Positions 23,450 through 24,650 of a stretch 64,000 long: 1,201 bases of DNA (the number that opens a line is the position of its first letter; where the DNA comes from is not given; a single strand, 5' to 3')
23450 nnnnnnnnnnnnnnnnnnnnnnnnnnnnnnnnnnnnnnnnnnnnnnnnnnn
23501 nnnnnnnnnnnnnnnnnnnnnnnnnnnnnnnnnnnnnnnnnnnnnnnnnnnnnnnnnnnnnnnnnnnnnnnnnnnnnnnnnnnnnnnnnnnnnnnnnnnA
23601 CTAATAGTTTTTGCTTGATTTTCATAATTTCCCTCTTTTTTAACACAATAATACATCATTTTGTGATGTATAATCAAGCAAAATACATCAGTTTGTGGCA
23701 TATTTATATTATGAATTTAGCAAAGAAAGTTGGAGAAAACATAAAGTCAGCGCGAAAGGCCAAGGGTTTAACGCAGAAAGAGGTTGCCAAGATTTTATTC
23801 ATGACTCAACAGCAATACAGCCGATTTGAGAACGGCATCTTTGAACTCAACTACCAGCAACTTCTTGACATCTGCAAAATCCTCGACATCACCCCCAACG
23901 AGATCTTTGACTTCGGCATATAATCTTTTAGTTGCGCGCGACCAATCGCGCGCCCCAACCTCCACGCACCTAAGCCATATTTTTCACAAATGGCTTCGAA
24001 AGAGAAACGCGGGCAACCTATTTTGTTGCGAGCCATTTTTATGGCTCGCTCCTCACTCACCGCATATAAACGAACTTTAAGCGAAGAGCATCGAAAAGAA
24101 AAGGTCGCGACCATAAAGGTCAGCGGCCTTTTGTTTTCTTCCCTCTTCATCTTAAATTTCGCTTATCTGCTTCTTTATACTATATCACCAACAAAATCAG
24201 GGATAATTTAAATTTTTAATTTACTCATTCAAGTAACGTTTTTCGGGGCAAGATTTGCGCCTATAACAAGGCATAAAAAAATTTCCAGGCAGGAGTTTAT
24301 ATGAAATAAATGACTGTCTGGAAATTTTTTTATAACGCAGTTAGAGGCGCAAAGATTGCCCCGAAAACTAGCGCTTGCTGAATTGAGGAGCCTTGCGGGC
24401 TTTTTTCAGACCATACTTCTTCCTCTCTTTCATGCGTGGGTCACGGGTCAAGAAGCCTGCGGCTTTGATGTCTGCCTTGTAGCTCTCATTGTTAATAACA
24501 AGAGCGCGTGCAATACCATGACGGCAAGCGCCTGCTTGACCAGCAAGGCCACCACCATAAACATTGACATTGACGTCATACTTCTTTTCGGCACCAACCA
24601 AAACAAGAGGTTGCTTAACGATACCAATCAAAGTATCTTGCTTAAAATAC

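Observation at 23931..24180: Unrecognised modular repeat family whose hairpins covary (copy A; other copies at 59231-59418 and 59621-59808)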

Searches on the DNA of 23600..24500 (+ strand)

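Call 7: search_rna_families(source=window, start=23600, end=24500, threshold=evalue, max_evalue=10)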
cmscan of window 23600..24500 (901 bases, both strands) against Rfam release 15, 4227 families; matches with E-value up to 10: 33.
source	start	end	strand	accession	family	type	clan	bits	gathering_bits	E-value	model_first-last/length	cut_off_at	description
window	24240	24367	+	RF04128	MIR8562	Gene; miRNA;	-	43.5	211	2.3e-06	1-242/242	no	MIR8562 microRNA precursor family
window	24212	24390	-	RF00885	MIR821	Gene; miRNA;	-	33.7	249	0.00028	1-275/275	no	MIR821 microRNA precursor family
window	24240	24367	+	RF04209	MIR7533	Gene; miRNA;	-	30.8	230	0.00041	35-215/249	no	MIR7533 microRNA precursor family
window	24240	24367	-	RF04209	MIR7533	Gene; miRNA;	-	29.8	230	0.00074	35-215/249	no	MIR7533 microRNA precursor family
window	24241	24364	-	RF04127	MIR8007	Gene; miRNA;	-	28.6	195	0.0031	1-226/226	no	MIR8007 microRNA precursor family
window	24254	24351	-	RF04230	mir-9261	Gene; miRNA;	-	27.5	86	0.0037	1-92/92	no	mir-9261 microRNA precursor family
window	24234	24369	+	RF03926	MIR1435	Gene; miRNA;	-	27.2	94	0.12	1-186/186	no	MIR1435 microRNA precursor family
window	24262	24347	-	RF00841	mir-384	Gene; miRNA;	-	25.7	72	0.06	1-88/88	no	mir-384 microRNA precursor family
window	24257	24350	-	RF03906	mir-3199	Gene; miRNA;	-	25.6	100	0.057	1-87/87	no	mir-3199 microRNA precursor family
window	24257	24350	+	RF03906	mir-3199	Gene; miRNA;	-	24.3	100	0.11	1-87/87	no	mir-3199 microRNA precursor family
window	24226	24384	-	RF04205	MIR2606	Gene; miRNA;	-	22.9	139.7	0.96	1-165/165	no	MIR2606 microRNA precursor family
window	23989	24137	+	RF02346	ar35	Gene; sRNA;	-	22.3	45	0.071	1-144/144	no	Alphaproteobacterial sRNA ar35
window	24203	24364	+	RF03922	MIR2119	Gene; miRNA;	-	20.1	73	9.6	1-188/188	no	MIR2119 microRNA precursor family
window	24273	24333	+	RF00841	mir-384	Gene; miRNA;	-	19.7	72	1.8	16-76/88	no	mir-384 microRNA precursor family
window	24240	24367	+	RF04205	MIR2606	Gene; miRNA;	-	19.6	139.7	4.9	18-148/165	no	MIR2606 microRNA precursor family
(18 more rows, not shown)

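Call 52: build_rna_model(alignment_id=A1, structure=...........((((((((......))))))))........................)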
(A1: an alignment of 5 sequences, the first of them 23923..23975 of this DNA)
Model R1 built from alignment A1 (5 sequences, 57 columns); structure: as given.
model positions 53; base pairs 8; branch points 0; effective number of sequences 5; information 1.007 bits per position. Calibrated on 0.2 Mb of random sequence (short: E-values are rough).
structure used (alignment columns):
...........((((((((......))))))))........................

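Call 53: search_with_rna_model(model_id=R1, source=window, filters=off, max_evalue=10, show_alignments=8)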
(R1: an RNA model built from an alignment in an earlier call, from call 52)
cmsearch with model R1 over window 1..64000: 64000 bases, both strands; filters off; matches with E-value up to 10: 35.
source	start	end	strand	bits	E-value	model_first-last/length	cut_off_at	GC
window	59223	59275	+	76.5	4.9e-14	1-53/53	no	0.55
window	59763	59816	-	69.4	1.6e-12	1-53/53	no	0.52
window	23923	23975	+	65.7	1e-11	1-53/53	no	0.6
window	24017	24071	+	65.3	1.2e-11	1-53/53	no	0.45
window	60024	60067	-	19.5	0.071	1-53/53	no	0.5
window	42943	42999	+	15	0.66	1-53/53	no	0.47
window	34218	34241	-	14.6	0.8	1-53/53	no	0.25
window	42148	42203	+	14.2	0.96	1-53/53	no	0.3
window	24161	24200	-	13.8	1.2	1-53/53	no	0.32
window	23929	23953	-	13.3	1.5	12-36/53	no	0.68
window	61608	61630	-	13.2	1.6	1-53/53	no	0.17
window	47806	47820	+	13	1.8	1-53/53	no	0.33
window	59229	59253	-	12.8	1.9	12-36/53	no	0.56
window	9506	9530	+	12.7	2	1-53/53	no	0.28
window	36670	36723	-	12.5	2.2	1-53/53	no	0.37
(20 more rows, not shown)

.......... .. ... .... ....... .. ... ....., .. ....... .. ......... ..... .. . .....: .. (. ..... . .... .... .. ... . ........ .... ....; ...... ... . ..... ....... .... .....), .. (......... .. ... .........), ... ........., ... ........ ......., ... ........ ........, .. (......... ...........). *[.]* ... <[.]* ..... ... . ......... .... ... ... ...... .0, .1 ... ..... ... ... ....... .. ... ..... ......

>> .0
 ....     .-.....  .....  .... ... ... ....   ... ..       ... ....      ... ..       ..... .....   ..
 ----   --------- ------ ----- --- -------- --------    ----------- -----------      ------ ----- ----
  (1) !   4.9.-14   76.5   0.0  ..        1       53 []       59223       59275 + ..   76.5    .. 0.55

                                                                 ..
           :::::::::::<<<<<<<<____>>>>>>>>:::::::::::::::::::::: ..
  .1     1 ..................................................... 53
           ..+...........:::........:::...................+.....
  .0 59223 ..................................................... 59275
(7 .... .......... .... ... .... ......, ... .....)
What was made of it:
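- Checked: A degenerate fifth J overlaps the stop codon of the gene at 60059 (call 53, E=0.07).
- J5 is a chimera of the left arm of J2 and the right arm of J1 (call 53).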

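Call 54: search_with_rna_model(model_id=R1, sources=[L002, L003, L004, L005, L006, L007, L008, L009], filters=off, max_evalue=10)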
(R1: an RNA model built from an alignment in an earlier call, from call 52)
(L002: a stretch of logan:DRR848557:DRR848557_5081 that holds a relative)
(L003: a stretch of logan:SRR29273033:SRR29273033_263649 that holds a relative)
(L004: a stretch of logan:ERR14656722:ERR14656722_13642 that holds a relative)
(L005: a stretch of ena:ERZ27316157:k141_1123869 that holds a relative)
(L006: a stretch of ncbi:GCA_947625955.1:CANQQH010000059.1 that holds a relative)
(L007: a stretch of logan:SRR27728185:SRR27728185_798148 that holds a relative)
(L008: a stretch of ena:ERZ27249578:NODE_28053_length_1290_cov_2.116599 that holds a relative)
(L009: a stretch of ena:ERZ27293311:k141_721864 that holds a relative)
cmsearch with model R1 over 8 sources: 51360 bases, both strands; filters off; matches with E-value up to 10: 27.
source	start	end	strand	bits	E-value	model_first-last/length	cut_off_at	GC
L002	10537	10589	+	69.4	1.3e-12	1-53/53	no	0.58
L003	1639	1691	+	31.5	0.00016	1-53/53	no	0.58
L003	1638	1680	-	21.2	0.025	1-53/53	no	0.56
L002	10543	10567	-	16.1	0.31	12-36/53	no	0.68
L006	1191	1231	-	12.8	1.5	1-53/53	no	0.34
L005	5709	5739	+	12.7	1.6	1-53/53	no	0.32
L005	16879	16899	+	11.4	3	1-53/53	no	0.24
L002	8952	8985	-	11.2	3.3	1-53/53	no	0.47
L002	7559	7586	+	10.6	4.6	1-53/53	no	0.39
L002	3469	3493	+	10.6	4.6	1-53/53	no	0.32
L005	5969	5995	-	10.5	4.7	1-53/53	no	0.22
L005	1588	1607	+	10.3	5.2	1-53/53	no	0.15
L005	10045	10061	+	10.3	5.2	1-53/53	no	0.24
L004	1121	1173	-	10.2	5.4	1-53/53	no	0.42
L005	14693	14716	+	10.1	5.8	1-53/53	no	0.21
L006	5903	5917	+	10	6.2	1-53/53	no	0.2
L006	3194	3217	+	9.9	6.3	1-53/53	no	0.29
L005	3725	3752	-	9.8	6.7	1-53/53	no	0.21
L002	5714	5736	+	9.8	6.8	1-53/53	no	0.35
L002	5428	5463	+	9.6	7.6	1-53/53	no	0.5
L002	1795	1829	-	9.5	7.8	1-53/53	no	0.49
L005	589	617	-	9.4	8.2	1-53/53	no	0.31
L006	5642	5669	+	9.4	8.2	1-53/53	no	0.5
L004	7672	7701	+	9.3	8.5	1-53/53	no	0.47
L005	2301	2321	-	9.1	9.3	1-53/53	no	0.33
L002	2499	2560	+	9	9.8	1-53/53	no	0.44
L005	13804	13837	-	9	9.9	1-53/53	no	0.21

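Call 72: search_with_rna_model(model_id=R1, sources=[L086, L089, L096, L097, L098, L099], filters=off, max_evalue=1)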
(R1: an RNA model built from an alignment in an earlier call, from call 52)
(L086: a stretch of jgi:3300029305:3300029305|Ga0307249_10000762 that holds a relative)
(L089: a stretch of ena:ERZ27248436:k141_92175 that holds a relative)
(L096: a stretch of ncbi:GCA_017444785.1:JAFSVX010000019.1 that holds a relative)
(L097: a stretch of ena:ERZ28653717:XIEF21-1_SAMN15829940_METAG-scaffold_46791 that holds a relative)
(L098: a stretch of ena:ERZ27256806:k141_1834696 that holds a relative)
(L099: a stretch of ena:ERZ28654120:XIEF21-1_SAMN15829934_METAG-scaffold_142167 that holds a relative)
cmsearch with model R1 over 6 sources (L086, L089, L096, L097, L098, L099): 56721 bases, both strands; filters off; matches with E-value up to 1: 1.
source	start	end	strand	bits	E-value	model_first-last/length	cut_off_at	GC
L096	11521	11586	-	18.7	0.092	1-53/53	no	0.38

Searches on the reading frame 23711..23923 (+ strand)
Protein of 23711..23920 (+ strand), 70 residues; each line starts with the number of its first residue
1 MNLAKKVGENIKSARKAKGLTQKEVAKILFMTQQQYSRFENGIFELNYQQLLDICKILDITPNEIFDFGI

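Call 11: find_encoding_contigs(protein=window:23711-23920:+, flank=3000, max_places=10)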
Protein seq(70 aa) (70 aa): no gene with exactly this product is on record in the collection.

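Call 34: search_protein_families(library=pfam, proteins=[window:23714-23923:+], max_evalue=0.01)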
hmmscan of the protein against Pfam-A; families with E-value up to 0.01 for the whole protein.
window:23714-23923:+ (69 aa): 7 families
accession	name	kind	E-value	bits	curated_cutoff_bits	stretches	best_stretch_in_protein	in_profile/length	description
PF01381.28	HTH_3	-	1.6e-13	50.9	23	1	10-64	1-55/55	Helix-turn-helix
PF12844.13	HTH_19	-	9.4e-12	45.1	30.2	1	7-65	1-59/64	Helix-turn-helix domain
PF13443.12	HTH_26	-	4.1e-08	33.8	22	1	9-67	1-60/63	Cro/C1-type HTH DNA-binding domain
PF13560.12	HTH_31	-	3.4e-07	30.9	27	1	7-63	3-60/64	Helix-turn-helix domain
PF15731.11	MqsA_antitoxin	-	0.00012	22.6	30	1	7-62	71-125/131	Antitoxin component of bacterial toxin-antitoxin system, MqsA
PF13744.12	HTH_37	-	0.00057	20.1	27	1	8-44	21-57/80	Helix-turn-helix domain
PF13413.12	HTH_25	-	0.0073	16.6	24.6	0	11-44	3-36/62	Helix-turn-helix domain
